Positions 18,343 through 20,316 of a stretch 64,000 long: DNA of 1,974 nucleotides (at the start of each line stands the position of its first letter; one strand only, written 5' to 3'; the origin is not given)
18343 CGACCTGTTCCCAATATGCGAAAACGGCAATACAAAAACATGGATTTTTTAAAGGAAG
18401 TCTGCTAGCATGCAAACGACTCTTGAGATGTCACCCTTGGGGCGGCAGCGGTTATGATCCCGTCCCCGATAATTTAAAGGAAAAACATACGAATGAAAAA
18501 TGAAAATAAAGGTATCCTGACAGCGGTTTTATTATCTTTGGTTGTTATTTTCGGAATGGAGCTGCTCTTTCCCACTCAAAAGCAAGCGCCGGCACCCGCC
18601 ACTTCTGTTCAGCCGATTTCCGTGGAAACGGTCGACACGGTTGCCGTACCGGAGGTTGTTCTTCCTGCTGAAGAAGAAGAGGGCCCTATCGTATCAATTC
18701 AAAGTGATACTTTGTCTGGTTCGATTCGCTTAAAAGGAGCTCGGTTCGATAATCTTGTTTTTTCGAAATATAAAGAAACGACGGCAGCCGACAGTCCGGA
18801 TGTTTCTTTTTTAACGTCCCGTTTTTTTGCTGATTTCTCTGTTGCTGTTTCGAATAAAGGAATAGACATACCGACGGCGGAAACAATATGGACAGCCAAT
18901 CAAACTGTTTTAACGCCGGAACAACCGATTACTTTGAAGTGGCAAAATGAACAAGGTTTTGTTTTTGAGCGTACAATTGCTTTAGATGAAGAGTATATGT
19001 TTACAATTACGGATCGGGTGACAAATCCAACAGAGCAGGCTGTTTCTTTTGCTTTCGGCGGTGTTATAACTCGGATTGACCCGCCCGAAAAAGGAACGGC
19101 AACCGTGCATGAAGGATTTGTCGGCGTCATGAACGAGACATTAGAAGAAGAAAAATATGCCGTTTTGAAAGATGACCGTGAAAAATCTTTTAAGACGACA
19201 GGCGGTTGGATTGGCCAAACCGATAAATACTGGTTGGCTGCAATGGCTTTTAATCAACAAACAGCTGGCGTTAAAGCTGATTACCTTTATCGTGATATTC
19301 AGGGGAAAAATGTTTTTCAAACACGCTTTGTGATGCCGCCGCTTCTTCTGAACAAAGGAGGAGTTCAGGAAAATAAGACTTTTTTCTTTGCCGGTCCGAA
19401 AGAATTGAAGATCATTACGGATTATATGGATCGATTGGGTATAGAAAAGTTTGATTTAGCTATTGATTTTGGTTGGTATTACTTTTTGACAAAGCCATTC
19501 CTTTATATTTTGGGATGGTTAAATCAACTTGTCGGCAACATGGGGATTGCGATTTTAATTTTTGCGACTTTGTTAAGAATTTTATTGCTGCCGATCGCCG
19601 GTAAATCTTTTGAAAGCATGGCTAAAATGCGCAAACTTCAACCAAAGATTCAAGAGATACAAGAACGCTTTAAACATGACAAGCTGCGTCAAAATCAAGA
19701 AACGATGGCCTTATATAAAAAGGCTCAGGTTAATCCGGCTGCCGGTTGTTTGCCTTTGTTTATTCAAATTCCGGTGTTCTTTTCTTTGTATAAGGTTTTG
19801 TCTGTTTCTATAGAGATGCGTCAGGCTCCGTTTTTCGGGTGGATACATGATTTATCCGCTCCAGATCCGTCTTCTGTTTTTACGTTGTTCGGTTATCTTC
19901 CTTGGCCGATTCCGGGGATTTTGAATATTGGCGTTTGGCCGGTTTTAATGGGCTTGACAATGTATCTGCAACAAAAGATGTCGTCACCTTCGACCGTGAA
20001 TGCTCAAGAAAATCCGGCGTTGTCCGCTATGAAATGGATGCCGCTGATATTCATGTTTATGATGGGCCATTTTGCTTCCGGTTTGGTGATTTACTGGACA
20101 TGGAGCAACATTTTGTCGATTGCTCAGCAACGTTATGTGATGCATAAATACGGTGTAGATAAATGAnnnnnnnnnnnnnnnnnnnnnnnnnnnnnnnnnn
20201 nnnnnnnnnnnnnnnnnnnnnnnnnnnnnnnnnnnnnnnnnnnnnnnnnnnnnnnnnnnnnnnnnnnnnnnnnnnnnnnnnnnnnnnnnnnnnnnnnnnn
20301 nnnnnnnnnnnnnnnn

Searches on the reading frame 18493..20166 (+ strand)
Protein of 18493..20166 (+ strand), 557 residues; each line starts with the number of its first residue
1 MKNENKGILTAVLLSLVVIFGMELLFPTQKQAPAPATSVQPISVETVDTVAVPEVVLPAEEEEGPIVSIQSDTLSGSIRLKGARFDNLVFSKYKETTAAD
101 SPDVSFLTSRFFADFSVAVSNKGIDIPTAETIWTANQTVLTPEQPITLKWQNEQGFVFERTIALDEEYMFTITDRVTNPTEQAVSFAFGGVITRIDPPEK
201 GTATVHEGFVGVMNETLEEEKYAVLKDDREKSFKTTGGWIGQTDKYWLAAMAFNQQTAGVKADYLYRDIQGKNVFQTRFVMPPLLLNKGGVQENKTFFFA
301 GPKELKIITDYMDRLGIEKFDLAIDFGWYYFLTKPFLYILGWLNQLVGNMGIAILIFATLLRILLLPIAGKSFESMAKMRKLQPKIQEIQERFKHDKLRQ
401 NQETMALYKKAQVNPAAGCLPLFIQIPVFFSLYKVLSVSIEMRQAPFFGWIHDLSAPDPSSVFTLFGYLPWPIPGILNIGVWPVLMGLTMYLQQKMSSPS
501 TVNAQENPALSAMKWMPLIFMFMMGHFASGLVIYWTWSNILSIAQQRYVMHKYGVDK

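Call 16: search_protein_families(library=ncbifam, proteins=[window:18493-20166:+])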
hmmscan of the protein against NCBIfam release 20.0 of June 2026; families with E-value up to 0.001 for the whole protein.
window:18493-20166:+ (557 aa): 23 families
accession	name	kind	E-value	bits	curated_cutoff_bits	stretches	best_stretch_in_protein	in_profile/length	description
NF002353.0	PRK01318.1-4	equivalog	9.9e-193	642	365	1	2-555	2-578/596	membrane protein insertase YidC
NF002352.0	PRK01318.1-3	equivalog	3.1e-92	310.5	447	1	40-554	62-553/562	membrane protein insertase YidC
NF002351.0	PRK01318.1-1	equivalog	2.3e-82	277.5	740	1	15-551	9-532/545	membrane protein insertase YidC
NF002357.0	PRK01318.2-4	equivalog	6.1e-71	239.8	479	1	3-551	6-514/532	membrane protein insertase YidC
TIGR03593.1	yidC_nterm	equivalog_domain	4e-67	227.4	58.25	1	8-348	4-363/363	membrane protein insertase YidC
TIGR03592.1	yidC_oxa1_cterm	subfamily_domain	5.3e-63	212.5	84.3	1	349-550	1-190/191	membrane protein insertase YidC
NF002356.0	PRK01318.2-3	equivalog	6.3e-57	193.3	460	1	67-548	87-570/627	membrane protein insertase YidC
NF002355.0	PRK01318.2-2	equivalog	5.9e-54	183.6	891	1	217-549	260-593/602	membrane protein insertase YidC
NF002359.0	PRK01318.2-6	equivalog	2.5e-48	164.8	600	1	257-553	290-580/624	membrane protein insertase YidC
NF002168.0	PRK01001.1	equivalog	1.2e-46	159.4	670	1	326-550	548-775/795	membrane protein insertase YidC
NF002354.0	PRK01318.2-1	equivalog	6.6e-44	150.3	1094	1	322-548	325-529/548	membrane protein insertase YidC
NF002358.0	PRK01318.2-5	equivalog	5.7e-43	147.5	605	1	294-550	279-536/545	membrane protein insertase YidC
NF002350.0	PRK01315.1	equivalog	3.4e-33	115.1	282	1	351-444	43-136/329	membrane protein insertase YidC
NF002803.0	PRK02944.1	equivalog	2.1e-31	109.2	377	2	328-463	36-174/255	YidC family membrane integrase SpoIIIJ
NF002734.0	PRK02654.1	equivalog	1.3e-23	83.6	324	1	325-437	2-117/384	membrane protein insertase YidC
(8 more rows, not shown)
